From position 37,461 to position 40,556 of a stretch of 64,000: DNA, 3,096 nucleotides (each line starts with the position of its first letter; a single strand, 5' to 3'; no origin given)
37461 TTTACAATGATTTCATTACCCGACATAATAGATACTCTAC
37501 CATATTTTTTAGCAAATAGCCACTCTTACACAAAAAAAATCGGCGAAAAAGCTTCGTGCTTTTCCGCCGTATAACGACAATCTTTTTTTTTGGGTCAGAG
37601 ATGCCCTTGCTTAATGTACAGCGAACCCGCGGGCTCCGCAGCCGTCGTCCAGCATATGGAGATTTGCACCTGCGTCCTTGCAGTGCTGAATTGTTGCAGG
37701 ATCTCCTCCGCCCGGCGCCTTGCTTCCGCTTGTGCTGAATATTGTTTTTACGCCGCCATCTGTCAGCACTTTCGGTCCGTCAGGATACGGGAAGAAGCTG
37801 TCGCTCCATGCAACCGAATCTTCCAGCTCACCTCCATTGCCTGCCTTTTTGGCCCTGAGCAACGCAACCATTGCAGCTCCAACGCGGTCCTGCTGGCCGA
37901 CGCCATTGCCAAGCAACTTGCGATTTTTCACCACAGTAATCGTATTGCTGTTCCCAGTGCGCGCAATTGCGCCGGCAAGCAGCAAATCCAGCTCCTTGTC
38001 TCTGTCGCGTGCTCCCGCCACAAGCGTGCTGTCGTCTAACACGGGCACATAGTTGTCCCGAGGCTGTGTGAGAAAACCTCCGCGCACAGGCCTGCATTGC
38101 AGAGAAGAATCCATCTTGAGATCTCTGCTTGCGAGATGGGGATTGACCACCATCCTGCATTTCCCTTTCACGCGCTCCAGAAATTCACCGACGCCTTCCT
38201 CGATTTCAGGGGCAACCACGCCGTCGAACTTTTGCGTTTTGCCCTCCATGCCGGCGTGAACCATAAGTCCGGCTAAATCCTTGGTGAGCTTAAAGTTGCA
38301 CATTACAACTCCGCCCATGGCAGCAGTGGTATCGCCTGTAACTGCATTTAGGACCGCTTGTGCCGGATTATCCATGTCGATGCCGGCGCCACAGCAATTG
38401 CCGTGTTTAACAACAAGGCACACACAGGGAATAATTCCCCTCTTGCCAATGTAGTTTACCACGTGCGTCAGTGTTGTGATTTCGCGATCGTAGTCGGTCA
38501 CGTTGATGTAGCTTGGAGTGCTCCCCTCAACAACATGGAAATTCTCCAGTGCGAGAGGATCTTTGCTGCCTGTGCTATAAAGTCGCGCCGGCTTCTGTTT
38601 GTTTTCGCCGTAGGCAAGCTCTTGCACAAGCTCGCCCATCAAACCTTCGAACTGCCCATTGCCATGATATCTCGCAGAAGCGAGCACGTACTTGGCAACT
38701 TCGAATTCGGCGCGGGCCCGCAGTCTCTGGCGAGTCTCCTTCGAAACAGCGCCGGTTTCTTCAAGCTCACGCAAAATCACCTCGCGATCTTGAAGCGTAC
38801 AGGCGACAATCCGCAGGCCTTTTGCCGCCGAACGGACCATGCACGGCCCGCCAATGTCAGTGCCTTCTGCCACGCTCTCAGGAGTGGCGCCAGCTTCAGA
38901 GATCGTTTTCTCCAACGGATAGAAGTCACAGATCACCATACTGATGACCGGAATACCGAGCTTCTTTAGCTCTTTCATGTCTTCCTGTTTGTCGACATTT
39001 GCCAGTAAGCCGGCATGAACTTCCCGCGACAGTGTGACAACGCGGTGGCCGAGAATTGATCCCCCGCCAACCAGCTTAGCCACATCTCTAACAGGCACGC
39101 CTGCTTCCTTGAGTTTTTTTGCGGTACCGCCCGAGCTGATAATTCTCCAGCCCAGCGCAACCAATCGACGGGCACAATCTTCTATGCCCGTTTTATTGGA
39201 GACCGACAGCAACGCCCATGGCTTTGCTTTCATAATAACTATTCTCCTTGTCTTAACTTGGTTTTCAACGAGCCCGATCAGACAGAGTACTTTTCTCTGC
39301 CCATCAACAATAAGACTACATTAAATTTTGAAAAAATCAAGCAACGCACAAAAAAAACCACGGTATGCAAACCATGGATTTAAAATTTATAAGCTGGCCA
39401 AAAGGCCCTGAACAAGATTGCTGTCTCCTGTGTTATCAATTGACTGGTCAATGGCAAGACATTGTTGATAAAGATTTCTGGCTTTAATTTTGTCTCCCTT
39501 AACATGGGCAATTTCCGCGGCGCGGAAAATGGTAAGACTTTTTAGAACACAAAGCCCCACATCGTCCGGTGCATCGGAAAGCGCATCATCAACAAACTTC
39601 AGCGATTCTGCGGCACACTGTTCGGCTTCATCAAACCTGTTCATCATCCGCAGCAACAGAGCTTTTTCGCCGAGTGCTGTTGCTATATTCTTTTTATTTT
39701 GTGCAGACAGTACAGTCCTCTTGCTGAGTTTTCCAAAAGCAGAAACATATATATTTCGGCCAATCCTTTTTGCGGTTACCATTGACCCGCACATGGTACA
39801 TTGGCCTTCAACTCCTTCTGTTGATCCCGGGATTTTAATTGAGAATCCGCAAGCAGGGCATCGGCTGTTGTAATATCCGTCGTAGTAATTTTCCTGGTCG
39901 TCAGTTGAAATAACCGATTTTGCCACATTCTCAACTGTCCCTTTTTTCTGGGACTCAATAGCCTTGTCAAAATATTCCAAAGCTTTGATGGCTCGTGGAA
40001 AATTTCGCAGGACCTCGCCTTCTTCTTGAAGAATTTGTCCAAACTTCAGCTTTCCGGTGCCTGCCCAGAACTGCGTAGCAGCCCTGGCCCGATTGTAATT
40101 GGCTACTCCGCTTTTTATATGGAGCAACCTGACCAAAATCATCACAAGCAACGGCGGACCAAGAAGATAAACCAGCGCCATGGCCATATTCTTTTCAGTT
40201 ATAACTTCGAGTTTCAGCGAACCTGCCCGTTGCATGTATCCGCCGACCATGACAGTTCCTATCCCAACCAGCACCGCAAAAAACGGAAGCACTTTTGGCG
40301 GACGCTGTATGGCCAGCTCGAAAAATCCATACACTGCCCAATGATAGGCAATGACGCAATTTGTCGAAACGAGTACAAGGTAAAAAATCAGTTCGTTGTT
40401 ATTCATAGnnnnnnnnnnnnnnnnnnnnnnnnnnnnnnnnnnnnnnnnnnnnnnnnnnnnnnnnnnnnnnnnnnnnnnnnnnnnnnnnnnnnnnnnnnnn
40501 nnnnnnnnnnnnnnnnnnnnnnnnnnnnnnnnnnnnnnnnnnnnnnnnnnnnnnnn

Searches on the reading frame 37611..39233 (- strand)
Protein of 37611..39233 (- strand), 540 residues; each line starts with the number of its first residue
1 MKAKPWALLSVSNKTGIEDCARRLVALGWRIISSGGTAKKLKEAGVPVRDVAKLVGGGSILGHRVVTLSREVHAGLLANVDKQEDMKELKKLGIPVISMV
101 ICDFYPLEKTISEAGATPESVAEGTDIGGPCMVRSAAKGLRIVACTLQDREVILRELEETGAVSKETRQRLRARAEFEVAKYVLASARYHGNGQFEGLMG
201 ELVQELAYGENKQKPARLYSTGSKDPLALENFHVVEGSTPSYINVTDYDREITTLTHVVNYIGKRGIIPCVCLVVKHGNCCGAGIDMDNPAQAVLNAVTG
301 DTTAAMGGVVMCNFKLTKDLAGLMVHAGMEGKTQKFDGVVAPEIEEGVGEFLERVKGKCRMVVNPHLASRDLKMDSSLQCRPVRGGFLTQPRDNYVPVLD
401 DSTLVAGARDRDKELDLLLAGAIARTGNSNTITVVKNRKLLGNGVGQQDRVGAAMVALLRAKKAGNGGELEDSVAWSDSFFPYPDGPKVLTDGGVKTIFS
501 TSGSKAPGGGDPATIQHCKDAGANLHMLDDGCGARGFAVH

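Call 10: search_protein_families(library=pfam, proteins=[window:37611-39233:-], max_evalue=0.01)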
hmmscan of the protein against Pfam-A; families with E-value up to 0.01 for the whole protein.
window:37611-39233:- (540 aa): 2 families
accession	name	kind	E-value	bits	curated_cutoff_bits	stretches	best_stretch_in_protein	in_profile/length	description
PF01808.24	AICARFT_IMPCHas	-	1.1e-44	153.7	25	1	143-458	10-309/311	AICARFT/IMPCHase bienzyme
PF02142.27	MGS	-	9e-16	58.2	24.1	1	17-130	2-93/94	MGS-like domain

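Call 66: find_homologous_proteins(query=window:37611-39230:-, max_evalue=1e-20)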
Query window:37611-39230:- (539 aa): 2699 proteins with E <= 1e-20 among 8000 candidates; the best 120 are listed.
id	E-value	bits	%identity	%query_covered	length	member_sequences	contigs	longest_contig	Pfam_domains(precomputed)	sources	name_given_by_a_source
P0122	0.0e+0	1215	100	100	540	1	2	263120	PF02142.28,PF01808.25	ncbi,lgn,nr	ncbi:MAG: hypothetical protein NTW11_02555 [Candidatus Staskawiczbacteria bacterium]|nr:hypothetical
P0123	1.7e-172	593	56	99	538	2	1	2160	PF02142.28,PF01808.25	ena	-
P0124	8.1e-172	591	55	99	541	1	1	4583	PF02142.28,PF01808.25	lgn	-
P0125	8.1e-171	587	56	99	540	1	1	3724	PF02142.28,PF01808.25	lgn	-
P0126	1.6e-170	586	54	99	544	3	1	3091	PF02142.28,PF01808.25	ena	-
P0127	3.5e-170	585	54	100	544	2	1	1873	PF02142.28,PF01808.25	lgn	-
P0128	6.1e-170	585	54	100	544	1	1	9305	PF02142.28,PF01808.25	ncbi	-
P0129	1.4e-169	583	55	99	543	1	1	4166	PF02142.28,PF01808.25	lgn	-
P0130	3.0e-167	576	53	100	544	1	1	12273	PF02142.28,PF01808.25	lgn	-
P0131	3.1e-167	576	53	99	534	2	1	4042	PF02142.28,PF01808.25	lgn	-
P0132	1.4e-166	573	55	99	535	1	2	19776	PF02142.28,PF01808.25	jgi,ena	jgi:phosphoribosylaminoimidazolecarboxamide formyltransferase/IMP cyclohydrolase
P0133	1.1e-165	571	54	99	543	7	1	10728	PF02142.28,PF01808.25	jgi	-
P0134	2.2e-165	569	53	100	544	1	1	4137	PF02142.28,PF01808.25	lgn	-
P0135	7.2e-165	568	54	99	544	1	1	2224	PF02142.28,PF01808.25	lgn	-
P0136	9.8e-165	567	55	99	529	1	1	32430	PF02142.28,PF01808.25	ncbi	-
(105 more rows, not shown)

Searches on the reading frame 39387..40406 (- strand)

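Call 10: search_protein_families(library=pfam, proteins=[window:39387-40406:-], max_evalue=0.01)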
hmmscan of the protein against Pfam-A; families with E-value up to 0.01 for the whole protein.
window:39387-40406:- (339 aa): 5 families
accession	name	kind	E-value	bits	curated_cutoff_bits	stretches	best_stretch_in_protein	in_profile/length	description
PF13424.12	TPR_12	-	1.2e-06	29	30.1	0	240-270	43-73/77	Tetratricopeptide repeat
PF07719.23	TPR_2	-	4e-06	27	27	0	243-270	2-29/34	Tetratricopeptide repeat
PF00515.34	TPR_1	-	6.1e-05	23.1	27.8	0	242-269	1-28/34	Tetratricopeptide repeat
PF13374.12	TPR_10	-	0.00032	21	27.5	0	242-270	2-30/42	Tetratricopeptide repeat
PF13181.12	TPR_8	-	0.002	18.6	25.7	0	295-321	6-32/34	Tetratricopeptide repeat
